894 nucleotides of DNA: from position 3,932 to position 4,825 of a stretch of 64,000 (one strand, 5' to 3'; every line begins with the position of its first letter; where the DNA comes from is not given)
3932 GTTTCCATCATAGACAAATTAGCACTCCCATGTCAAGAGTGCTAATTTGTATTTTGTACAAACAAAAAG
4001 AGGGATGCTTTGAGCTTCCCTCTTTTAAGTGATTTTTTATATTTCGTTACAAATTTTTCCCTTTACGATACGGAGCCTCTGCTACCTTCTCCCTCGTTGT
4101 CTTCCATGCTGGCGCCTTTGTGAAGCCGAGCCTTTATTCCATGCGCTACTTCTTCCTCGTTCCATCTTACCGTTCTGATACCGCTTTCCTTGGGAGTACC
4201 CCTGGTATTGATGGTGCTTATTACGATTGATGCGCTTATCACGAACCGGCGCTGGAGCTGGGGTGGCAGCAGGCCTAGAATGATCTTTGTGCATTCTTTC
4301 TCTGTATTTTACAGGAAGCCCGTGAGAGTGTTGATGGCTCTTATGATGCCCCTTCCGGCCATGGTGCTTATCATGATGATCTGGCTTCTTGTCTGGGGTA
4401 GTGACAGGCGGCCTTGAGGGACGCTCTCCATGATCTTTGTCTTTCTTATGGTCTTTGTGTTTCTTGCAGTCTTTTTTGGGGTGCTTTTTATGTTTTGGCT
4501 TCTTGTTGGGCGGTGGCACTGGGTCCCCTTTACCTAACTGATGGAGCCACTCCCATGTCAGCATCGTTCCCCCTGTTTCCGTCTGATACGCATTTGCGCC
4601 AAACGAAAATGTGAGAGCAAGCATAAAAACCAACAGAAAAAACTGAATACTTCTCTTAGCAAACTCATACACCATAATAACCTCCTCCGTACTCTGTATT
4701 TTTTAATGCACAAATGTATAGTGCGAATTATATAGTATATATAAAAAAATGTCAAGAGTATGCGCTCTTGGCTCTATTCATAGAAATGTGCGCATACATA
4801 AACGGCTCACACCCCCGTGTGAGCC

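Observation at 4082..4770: Secreted His/Lys-rich low-complexity protein with consensus promoter, strong SD and a palindrome overlapping the -35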

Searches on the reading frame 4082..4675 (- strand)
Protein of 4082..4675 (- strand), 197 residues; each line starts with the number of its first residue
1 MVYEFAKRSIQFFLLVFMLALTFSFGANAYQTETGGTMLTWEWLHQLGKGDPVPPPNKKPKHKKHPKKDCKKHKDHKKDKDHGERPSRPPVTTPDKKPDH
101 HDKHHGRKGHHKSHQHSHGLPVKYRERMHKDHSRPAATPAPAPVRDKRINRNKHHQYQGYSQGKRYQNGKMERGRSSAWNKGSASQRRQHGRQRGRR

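Call 5: search_protein_families(library=pfam, proteins=[window:4082-4675:-], max_evalue=1)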
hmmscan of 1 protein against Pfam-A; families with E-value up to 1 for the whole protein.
window:4082-4675:- (197 aa): 0 families
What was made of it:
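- On Any curated protein family (Pfam, NCBIfam, PHROGs, PDB sequences): Pfam gave 0 hits at E ≤ 1 (call 5).
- Closest known: Plant dehydrins. Different: There is no Pfam dehydrin hit and no K-segment (call 5).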

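Call 6: find_homologous_proteins(query=window:4082-4675:-, max_evalue=0.01)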
Query window:4082-4675:- (197 aa): 1 proteins with E <= 0.01 among 94 candidates.
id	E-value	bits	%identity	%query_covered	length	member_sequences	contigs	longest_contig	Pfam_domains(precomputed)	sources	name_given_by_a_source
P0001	1.2e-130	452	100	100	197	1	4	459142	-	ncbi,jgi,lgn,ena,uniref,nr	ncbi:MAG: hypothetical protein COU47_00395 [Candidatus Niyogibacteria bacterium CG10_big_fil_rev_8_2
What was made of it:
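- On Metalloregulated (Fur/Zur/NikR/CsoR/CopY/PerR) regulon member: The rest of the genome (the longest contig carrying the gene is 459 kb, call 6) could not be read.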

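Call 7: find_encoding_contigs(protein=window:4082-4675:-, flank=6000)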
Protein window:4082-4675:- (197 aa): 6 contigs read that carry it; 5 places shown.
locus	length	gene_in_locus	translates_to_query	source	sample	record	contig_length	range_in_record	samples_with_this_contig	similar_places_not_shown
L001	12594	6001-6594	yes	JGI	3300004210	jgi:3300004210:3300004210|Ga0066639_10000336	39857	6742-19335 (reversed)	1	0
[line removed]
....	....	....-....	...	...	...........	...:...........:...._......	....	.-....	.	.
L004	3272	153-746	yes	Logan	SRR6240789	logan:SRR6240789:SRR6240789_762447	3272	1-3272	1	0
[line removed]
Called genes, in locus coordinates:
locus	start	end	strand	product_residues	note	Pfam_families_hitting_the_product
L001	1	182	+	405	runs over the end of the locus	-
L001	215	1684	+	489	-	PF21110:GlxA (weak)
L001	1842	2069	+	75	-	PF01176:eIF-1a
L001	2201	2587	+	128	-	PF00416:Ribosomal_S13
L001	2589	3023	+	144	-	PF00411:Ribosomal_S11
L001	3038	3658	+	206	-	PF00163:Ribosomal_S4, PF22421:SYY_C-terminal (faint), PF01479:S4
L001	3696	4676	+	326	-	PF01193:RNA_pol_L, PF13656:RNA_pol_L_2 (faint), PF01000:RNA_pol_A_bac, PF03118:RNA_pol_A_CTD, PF14520:HHH_5 (weak), PF00633:HHH (faint)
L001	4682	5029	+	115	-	PF01196:Ribosomal_L17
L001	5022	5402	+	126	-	PF00572:Ribosomal_L13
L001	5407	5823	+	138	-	PF00380:Ribosomal_S9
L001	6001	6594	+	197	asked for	-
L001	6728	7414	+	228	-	PF01628:HrcA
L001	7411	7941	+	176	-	PF01025:GrpE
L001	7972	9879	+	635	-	PF00012:HSP70, PF06723:MreB_Mbl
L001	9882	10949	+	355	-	PF00226:DnaJ, PF01556:DnaJ_C, PF00684:DnaJ_CXXCXGXG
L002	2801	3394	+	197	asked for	-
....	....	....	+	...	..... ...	-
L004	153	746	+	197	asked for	-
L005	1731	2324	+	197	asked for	-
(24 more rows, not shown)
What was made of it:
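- The gene has been called independently on 6 contigs from JGI, ENA, Logan and NCBI (calls 6, 7).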

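Call 15: search_protein_representatives(protein=window:4082-4675:-)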
Query: 197 residues. Proteins with E-value up to 0.001 (for the whole library): 1; up to 1e-10: 1; up to 1e-30: 1. The best 1 are listed.
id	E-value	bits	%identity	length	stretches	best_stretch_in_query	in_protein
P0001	3.8e-131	451.8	100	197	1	1-197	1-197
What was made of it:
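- On Hpn-type His-rich nickel-storage proteins: There is no sequence similarity (calls 5, 15).
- Closest known: Helicobacter pylori Hpn / Hpn-like nickel-storage proteins. Different: No sequence hit was found (calls 5, 15).
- Closest known: Mycobacterial heparin-binding haemagglutinin. Different: There is no homology (calls 5, 15).
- It is an orphan among about 15 billion proteins (calls 6, 15).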

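Call 33: search_protein_families(library=ncbifam, proteins=[window:4082-4675:-], max_evalue=10)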
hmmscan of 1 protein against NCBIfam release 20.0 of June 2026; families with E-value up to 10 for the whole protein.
window:4082-4675:- (197 aa): 1 family
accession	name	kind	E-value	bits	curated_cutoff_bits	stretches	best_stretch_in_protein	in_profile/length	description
TIGR04526.1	predic_Ig_block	subfamily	0.072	12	150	1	52-185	98-234/693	putative immunoglobulin-blocking virulence protein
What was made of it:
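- On Any curated protein family (Pfam, NCBIfam, PHROGs, PDB sequences): NCBIfam's best was E = 0.072, at 12 bits against a cut-off of 150 (call 33).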

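Call 34: search_protein_families(library=phrogs, proteins=[window:4082-4675:-], max_evalue=10)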
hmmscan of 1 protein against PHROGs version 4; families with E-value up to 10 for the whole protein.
window:4082-4675:- (197 aa): 1 family
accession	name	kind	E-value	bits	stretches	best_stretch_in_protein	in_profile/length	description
phrog_3793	-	unknown function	0.054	13.7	1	7-100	43-137/272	-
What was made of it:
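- On Any curated protein family (Pfam, NCBIfam, PHROGs, PDB sequences): PHROGs' best was E = 0.054 (call 34).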

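Call 35: search_solved_structures(query=window:4082-4675:-, max_evalue=10, show_alignments=2)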
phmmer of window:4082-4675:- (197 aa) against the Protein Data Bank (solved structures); distinct sequences matched with E-value up to 10: 0.
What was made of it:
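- On Any curated protein family (Pfam, NCBIfam, PHROGs, PDB sequences): PDB gave 0 hits at E ≤ 10 (call 35).
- No homologue was found anywhere (calls 5, 6, 15, 33-35), so there is no evolutionary evidence of selection. There is no homology to any toxin or bacteriocin family (calls 5, 33-35).
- Tried and rejected: These were a word-indexed search of 5.8 billion clusters (call 6), exhaustive phmmer against 1.84 billion representatives (call 15), and Pfam, NCBIfam, PHROGs and PDB (calls 5, 33-35).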

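Call 42: predict_structure(protein=window:4082-4675:-)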
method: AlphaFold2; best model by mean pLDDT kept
length: 197 residues; sequences in the alignment: 1
mean_pLDDT: 58.7   pTM: 0.21
mean pLDDT of the five models: 58.7, 57.8, 54.6, 53.5, 51.4
residues with pLDDT >= 90: 19; 70-90: 8; 50-70: 116; < 50: 54
segments of 3 or more residues with pLDDT < 50: 135-137, 157-160, 162-167, 171-176, 178-188, 190-192
pLDDT, mean of each block of 10 residues (from residue 1): 92 95 75 54 57 58 59 61 55 53 55 51 54 55 59 50 48 46 45 50
secondary structure, 60 per line:
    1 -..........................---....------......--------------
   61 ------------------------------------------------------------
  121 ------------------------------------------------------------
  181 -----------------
elements in order: H2-27 H31-34 H41-46
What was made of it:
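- AlphaFold2 predicts a confident helix at residues 2-27 and coil elsewhere at pLDDT about 45-60 (call 42). At 168 aa it is much longer than typical cationic antimicrobial peptides, and it has no amphipathic helix prediction (call 42).
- Tried and rejected: The structure prediction is uninformative beyond the N-terminal helix (call 42), so no fold search was run.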
